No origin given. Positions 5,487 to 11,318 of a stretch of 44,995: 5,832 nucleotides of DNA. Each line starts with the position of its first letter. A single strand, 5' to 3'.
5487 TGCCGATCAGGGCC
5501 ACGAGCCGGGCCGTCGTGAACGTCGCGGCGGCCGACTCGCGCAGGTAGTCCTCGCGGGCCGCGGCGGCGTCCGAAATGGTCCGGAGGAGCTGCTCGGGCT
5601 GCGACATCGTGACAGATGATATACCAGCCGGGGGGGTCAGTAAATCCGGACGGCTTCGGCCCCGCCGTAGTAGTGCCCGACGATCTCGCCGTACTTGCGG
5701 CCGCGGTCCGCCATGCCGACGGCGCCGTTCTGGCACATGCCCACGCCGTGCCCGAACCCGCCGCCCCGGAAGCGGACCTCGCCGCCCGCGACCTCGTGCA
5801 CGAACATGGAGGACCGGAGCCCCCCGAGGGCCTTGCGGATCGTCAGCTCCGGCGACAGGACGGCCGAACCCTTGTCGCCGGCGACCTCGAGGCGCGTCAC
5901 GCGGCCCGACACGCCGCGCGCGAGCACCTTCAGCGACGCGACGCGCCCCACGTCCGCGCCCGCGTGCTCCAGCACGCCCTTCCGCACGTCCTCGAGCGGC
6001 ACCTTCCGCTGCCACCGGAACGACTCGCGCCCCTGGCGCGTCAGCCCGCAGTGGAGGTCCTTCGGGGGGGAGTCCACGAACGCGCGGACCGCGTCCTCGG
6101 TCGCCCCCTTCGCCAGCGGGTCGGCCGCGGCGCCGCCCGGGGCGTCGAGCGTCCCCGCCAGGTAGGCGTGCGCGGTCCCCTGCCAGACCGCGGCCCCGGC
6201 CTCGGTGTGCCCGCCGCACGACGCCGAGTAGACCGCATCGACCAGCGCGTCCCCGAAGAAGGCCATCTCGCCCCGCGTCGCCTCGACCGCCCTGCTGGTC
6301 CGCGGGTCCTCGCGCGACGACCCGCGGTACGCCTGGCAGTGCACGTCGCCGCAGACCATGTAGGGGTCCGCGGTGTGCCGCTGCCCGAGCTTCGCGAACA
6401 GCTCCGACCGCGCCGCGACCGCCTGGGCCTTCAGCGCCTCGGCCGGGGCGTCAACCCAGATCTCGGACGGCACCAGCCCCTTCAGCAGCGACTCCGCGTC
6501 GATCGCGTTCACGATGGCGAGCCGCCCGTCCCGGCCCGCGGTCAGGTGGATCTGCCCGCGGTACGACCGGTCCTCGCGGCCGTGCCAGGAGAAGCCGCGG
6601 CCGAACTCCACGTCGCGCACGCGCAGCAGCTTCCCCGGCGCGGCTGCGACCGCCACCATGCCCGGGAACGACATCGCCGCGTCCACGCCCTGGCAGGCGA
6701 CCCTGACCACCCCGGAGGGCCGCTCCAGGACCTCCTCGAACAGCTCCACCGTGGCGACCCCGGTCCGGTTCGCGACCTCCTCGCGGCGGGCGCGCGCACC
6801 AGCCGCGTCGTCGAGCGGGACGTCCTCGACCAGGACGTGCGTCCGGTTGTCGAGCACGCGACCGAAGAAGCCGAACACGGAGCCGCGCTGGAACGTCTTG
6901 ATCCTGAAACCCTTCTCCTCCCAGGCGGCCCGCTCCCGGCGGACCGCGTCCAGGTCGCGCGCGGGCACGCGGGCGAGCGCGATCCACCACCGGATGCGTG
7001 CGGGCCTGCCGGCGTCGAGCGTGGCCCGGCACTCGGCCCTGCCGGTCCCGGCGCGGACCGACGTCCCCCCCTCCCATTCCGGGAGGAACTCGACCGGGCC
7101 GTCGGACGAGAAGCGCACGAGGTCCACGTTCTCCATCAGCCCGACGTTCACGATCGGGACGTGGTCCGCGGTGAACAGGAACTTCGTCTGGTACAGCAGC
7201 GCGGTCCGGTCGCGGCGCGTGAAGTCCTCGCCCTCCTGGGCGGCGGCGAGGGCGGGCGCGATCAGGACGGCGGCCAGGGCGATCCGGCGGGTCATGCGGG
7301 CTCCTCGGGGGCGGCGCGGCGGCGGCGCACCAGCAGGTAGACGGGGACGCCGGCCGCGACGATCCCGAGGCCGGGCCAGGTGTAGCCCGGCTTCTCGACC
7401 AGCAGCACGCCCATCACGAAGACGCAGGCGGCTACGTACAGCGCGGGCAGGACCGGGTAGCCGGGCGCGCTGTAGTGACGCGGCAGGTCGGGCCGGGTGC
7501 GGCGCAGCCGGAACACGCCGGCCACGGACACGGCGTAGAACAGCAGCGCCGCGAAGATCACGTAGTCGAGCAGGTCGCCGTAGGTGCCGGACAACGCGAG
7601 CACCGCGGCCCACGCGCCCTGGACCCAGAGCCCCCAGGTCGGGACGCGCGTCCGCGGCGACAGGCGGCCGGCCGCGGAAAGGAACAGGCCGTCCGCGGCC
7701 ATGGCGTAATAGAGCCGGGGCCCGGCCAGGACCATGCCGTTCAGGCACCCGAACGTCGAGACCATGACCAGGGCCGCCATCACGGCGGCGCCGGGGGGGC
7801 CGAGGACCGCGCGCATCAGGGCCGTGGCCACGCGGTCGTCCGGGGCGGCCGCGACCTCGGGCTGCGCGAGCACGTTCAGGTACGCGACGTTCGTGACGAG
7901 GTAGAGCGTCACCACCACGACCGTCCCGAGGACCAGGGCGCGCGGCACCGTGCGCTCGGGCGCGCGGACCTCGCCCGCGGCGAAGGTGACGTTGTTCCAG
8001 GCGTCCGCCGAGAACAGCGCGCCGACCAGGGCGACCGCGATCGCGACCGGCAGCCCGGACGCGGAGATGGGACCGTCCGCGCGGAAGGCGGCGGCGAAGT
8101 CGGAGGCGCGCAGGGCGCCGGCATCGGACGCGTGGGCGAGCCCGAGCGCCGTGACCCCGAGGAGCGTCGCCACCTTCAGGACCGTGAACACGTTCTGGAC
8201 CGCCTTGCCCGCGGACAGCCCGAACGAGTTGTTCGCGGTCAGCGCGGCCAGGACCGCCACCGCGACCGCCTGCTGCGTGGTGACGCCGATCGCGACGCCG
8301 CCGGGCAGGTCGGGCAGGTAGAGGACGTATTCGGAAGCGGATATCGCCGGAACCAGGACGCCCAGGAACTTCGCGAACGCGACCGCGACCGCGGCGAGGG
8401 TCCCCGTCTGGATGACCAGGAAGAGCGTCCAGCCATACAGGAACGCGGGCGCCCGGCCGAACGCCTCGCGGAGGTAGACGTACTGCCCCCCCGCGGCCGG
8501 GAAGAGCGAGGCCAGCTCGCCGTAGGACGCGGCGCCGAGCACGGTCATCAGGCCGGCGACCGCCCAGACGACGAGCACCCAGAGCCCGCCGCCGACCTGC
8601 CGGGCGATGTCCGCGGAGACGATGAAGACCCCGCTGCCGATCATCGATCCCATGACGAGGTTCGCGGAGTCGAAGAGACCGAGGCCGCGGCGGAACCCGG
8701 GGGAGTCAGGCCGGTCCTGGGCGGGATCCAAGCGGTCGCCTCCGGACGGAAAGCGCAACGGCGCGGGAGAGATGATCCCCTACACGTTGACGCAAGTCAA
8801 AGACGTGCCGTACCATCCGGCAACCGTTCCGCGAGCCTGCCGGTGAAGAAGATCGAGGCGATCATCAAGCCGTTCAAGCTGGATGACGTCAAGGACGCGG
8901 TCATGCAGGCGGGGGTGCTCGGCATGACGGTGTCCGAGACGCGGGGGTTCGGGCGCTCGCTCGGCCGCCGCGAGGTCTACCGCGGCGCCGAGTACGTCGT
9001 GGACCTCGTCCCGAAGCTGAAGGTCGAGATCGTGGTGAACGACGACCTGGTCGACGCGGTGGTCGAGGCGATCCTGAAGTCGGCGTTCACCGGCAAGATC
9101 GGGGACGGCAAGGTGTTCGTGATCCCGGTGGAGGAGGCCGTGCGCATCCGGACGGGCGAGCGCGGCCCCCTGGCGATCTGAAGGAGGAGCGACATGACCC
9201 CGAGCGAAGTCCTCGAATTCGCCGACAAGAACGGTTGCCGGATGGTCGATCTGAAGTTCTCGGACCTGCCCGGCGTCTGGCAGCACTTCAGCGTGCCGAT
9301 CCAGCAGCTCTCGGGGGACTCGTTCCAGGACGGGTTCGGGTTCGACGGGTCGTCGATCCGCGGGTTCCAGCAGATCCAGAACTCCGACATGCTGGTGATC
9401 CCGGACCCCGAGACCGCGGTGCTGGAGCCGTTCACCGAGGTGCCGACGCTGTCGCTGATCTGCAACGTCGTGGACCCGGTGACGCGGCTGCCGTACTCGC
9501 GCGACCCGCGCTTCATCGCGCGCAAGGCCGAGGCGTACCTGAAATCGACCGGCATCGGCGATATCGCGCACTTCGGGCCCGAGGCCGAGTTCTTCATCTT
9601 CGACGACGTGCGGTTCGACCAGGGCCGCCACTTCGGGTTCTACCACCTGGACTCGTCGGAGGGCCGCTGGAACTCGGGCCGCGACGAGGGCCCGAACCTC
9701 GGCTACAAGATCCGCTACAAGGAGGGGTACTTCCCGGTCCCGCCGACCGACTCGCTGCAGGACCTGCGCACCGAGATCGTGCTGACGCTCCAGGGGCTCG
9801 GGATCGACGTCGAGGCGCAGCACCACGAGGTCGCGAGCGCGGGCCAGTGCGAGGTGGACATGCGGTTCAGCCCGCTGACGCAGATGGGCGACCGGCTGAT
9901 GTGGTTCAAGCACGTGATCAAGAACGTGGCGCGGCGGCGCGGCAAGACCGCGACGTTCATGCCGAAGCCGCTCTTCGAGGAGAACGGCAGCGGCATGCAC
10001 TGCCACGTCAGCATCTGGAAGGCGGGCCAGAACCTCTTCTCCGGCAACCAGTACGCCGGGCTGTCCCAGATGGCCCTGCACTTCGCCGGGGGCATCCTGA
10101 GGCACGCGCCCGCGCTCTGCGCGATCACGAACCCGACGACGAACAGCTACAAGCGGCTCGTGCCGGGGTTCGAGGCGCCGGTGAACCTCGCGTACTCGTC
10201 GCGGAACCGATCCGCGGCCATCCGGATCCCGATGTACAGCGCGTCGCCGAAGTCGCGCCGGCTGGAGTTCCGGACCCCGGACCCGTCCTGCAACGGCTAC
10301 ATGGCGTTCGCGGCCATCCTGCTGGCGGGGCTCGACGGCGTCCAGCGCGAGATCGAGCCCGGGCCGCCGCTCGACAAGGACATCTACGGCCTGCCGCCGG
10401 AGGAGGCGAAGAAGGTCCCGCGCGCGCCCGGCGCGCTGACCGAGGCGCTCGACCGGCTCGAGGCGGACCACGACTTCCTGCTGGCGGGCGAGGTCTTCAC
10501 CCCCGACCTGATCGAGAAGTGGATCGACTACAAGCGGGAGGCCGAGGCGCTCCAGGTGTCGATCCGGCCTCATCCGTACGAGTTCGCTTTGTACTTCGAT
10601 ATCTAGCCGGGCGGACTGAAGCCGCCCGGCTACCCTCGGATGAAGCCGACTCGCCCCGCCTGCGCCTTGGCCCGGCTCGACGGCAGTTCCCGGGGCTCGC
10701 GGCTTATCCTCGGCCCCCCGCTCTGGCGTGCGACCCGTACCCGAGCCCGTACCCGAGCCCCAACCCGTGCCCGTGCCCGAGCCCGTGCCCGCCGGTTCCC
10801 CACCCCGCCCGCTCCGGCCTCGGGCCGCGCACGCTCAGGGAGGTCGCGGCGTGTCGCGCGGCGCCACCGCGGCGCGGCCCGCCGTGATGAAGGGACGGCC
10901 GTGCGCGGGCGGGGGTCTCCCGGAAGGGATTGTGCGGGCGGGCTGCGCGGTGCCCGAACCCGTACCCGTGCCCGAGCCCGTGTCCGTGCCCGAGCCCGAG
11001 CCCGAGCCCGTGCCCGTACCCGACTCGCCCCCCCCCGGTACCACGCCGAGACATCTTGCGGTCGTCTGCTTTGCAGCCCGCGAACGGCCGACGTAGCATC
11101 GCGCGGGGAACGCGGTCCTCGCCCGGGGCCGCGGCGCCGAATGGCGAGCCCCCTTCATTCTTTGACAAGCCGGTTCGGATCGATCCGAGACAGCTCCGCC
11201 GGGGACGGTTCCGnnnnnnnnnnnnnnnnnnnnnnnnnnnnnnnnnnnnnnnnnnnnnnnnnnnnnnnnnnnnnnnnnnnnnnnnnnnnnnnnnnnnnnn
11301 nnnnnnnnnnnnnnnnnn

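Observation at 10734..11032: Dispersed family of GGG-YWC hexamer arrays (canonical G3N3 G-quadruplex motifs) at 8 or more sites in 45 kb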

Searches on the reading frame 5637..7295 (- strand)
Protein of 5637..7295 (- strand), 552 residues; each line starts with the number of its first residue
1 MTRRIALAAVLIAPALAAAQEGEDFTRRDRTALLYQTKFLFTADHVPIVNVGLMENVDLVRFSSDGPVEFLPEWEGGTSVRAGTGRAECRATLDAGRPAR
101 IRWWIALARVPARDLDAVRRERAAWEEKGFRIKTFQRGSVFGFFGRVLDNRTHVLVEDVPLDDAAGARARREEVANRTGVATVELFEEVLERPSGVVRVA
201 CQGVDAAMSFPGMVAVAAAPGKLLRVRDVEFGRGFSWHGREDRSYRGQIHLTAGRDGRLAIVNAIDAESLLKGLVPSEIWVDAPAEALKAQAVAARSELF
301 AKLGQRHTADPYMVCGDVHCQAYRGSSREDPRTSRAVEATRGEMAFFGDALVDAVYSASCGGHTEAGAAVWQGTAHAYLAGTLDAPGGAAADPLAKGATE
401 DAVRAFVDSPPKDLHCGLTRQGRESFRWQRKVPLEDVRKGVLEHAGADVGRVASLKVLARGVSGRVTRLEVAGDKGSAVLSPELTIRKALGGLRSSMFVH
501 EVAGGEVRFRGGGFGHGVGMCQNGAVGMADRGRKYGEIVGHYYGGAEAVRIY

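Call 67: search_protein_families(library=pfam, proteins=[window:5637-7295:-])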
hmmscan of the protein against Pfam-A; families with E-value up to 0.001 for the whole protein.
window:5637-7295:- (552 aa): 1 family
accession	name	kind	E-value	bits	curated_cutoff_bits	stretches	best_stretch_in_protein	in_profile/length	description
PF08486.15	SpoIID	-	6.8e-21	75.2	23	1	256-346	2-96/97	Stage II sporulation protein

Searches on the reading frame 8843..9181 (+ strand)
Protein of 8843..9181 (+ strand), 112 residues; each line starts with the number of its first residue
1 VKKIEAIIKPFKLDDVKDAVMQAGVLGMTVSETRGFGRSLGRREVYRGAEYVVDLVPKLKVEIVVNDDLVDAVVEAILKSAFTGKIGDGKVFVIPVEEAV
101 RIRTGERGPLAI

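Call 9: search_protein_families(library=pfam, proteins=[window:8843-9181:+])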
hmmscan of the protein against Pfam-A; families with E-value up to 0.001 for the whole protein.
window:8843-9181:+ (112 aa): 1 family
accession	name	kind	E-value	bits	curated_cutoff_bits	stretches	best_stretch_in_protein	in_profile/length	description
PF00543.27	P-II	-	2e-31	108.8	25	1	1-106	1-102/102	Nitrogen regulatory protein P-II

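Call 33: find_encoding_contigs(protein=window:8843-9181:+, flank=10000, max_places=10)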
Protein window:8843-9181:+ (112 aa): 1 contig read that carries it; 1 place shown.
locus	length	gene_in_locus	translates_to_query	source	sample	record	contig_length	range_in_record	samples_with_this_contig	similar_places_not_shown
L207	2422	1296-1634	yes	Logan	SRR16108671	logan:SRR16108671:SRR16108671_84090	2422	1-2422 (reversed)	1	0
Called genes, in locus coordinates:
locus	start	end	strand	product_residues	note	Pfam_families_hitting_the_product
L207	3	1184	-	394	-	?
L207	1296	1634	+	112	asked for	PF00543:P-II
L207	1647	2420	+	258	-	?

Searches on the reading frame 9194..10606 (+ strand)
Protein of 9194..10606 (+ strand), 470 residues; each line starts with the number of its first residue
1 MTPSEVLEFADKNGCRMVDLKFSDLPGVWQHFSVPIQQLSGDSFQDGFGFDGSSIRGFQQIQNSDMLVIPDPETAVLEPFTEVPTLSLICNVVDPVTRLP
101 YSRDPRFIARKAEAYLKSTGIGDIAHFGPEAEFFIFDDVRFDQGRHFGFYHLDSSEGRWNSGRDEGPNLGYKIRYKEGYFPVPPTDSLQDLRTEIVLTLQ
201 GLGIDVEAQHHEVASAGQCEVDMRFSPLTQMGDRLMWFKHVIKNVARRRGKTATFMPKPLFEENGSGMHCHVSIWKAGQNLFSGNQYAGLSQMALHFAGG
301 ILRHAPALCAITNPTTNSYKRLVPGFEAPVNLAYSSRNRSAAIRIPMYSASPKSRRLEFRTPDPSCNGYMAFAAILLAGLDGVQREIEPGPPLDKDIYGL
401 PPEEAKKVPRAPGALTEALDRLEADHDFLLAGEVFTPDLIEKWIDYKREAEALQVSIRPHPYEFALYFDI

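Call 9: search_protein_families(library=pfam, proteins=[window:9194-10606:+])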
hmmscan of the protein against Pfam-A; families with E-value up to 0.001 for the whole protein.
window:9194-10606:+ (470 aa): 2 families
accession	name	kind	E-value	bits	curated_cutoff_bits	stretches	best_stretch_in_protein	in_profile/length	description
PF00120.29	Gln-synt_C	-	4.4e-130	434.2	24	1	103-467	2-344/344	Glutamine synthetase, catalytic domain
PF03951.24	Gln-synt_N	-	1.7e-30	104.9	33.4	1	15-95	2-82/82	Glutamine synthetase, beta-Grasp domain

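Call 12: find_encoding_contigs(protein=window:9194-10606:+, flank=10000, max_places=10)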
Protein window:9194-10606:+ (470 aa): no gene with exactly this product is on record in the collection.

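Call 14: find_related_loci(query=window:9194-10606:+, collection=genome_contigs, flank=10000)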
Query window:9194-10606:+ (470 aa) in genome_contigs; peptide patterns used: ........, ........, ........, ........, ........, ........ (x = any residue, [..] = any of these).
600 stretches matched a pattern (row limit reached: there are more); 600 encode a relative of the query (tblastn E <= 1e-3); the best 80 are kept; 80 distinct loci.
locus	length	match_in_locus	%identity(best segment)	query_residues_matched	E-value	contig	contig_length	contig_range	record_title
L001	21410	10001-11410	70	1-470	0e+0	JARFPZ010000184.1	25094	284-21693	MAG: Desulfosarcina sp. isolate MAG_Ve_Sed_11 k141_4420302, whole genome shotgun sequence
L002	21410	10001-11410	70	1-470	0e+0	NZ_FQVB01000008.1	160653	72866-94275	Desulfacinum infernum DSM 9756, whole genome shotgun sequence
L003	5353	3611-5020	69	1-470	0e+0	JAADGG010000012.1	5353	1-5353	MAG: Nitrospirota bacterium isolate M_MetaBat.107 contig-127_32677, whole genome shotgun sequence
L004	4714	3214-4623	69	1-470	0e+0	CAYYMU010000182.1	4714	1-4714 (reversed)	MAG TPA_asm: uncultured Desulfobacteraceae bacterium isolate binchicken_co243_228 genome assembly, contig: NODE_18449_le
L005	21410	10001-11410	70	1-470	0e+0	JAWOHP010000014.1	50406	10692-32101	MAG: Desulfobacterales bacterium isolate CWP4-3.bin.202 k191_2196572, whole genome shotgun sequence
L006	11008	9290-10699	69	1-470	0e+0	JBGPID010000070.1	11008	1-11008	MAG: Geobacteraceae bacterium isolate OBJ_0618_7090110_342 k141_5998546_length_11008_cov_24.5761, whole genome shotgun s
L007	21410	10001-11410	68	1-470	0e+0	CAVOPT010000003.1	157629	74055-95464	MAG: uncultured delta proteobacterium isolate MFD00032.bin.1.221 genome assembly, contig: contig_135868, whole genome sh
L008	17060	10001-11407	69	1-469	0e+0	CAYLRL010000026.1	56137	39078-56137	MAG TPA_asm: uncultured Syntrophales bacterium isolate binchicken_co17_258 genome assembly, contig: NODE_1756_length_561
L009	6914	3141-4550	69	1-470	0e+0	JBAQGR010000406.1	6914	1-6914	MAG: Desulfatitalea sp. isolate MFD01879_ilm_asm_bin9 k127_74859, whole genome shotgun sequence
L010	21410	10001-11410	68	1-470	0e+0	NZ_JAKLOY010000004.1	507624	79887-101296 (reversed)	Geomonas sp. Red32 Scaffold4, whole genome shotgun sequence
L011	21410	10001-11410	69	1-470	0e+0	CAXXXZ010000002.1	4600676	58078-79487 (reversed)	MAG: Desulfobacterales bacterium isolate 1cb28d9f-b7ae-4855-b640-1d7976c098a6 genome assembly, contig: contig_2, whole g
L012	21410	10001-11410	68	1-470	0e+0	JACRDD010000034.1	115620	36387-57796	MAG: Desulfobacterales bacterium isolate NC_groundwater_1663_Pr3_B-0.1um_60_182 SR-2_scaffold_141_3111107, whole genome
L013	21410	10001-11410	67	1-470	0e+0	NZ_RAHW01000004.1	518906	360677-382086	Geomonas oryzae strain S43 contig4, whole genome shotgun sequence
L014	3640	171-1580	67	1-470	0e+0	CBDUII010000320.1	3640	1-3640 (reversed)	MAG TPA_asm: uncultured bacterium isolate SRR12887795_binner13_Refined_1 genome assembly, contig: ERZ24945578.6422, whol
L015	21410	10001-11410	67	1-470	0e+0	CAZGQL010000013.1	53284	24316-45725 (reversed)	MAG TPA_asm: uncultured Syntrophobacteraceae bacterium isolate SRP290908_co1_149 genome assembly, contig: NODE_644_lengt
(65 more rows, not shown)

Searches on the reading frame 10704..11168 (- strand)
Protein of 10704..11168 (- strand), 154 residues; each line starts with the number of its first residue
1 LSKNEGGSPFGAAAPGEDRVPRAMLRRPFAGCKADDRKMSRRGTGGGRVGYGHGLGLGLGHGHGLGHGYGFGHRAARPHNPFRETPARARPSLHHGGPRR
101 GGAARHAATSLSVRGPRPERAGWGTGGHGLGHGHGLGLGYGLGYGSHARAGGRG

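Call 47: list_cluster_members(proteins=[window:10704-11168:-, window:10704-11099:-, window:10704-11054:-, window:10728-11096:+, window:10851-11096:+, window:10887-11096:+, window:10884-11096:+, window:10640-11314:+, window:10932-11096:+, window:10667-11314:+])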
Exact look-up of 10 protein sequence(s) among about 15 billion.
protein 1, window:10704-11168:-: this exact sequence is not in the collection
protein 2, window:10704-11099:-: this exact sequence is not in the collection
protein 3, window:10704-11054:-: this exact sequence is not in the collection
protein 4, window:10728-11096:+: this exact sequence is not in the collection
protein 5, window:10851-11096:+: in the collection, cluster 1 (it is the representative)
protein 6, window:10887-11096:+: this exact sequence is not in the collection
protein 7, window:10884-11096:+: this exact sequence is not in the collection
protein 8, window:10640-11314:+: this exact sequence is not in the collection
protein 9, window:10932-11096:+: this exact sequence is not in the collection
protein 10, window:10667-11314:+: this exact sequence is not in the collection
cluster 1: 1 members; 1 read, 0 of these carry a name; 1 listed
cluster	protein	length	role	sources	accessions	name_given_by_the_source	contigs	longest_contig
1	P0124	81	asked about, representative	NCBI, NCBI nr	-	-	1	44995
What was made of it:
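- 10950..11027 (-): Array 1b. Twelve in-register hexamers on the minus strand, 11 strict plus GGACAC. It is followed by a C9 run at 11028-11036. NCBI annotates an 81-aa ORF (10851..11096, +) over it. The ORF is in the collection only as a singleton (call 47).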

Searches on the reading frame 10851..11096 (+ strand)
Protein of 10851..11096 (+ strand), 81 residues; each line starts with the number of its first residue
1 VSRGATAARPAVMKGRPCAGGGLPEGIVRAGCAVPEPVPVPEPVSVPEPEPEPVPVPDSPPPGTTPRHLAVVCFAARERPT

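Call 60: search_protein_representatives(protein=window:10851-11096:+)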
Query: 81 residues. Proteins with E-value up to 0.001 (for the whole library): 1; up to 1e-10: 1; up to 1e-30: 1. The best 1 are listed.
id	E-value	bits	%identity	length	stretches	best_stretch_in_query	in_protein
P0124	2.6e-43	161.9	100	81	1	1-81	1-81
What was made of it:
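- The ORF is an orphan among 1.84e9 representative proteins (call 60).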

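Call 68: search_protein_families(library=pfam, proteins=[window:10851-11096:+])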
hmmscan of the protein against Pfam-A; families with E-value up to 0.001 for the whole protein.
window:10851-11096:+ (81 aa): 0 families
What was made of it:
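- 10950..11027 (-): It has no homologue among 1.84e9 representative proteins (call 60) and no Pfam match (call 68).
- Tried and rejected: The 81-aa ORF has no homologue and no Pfam domain (calls 60, 68).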
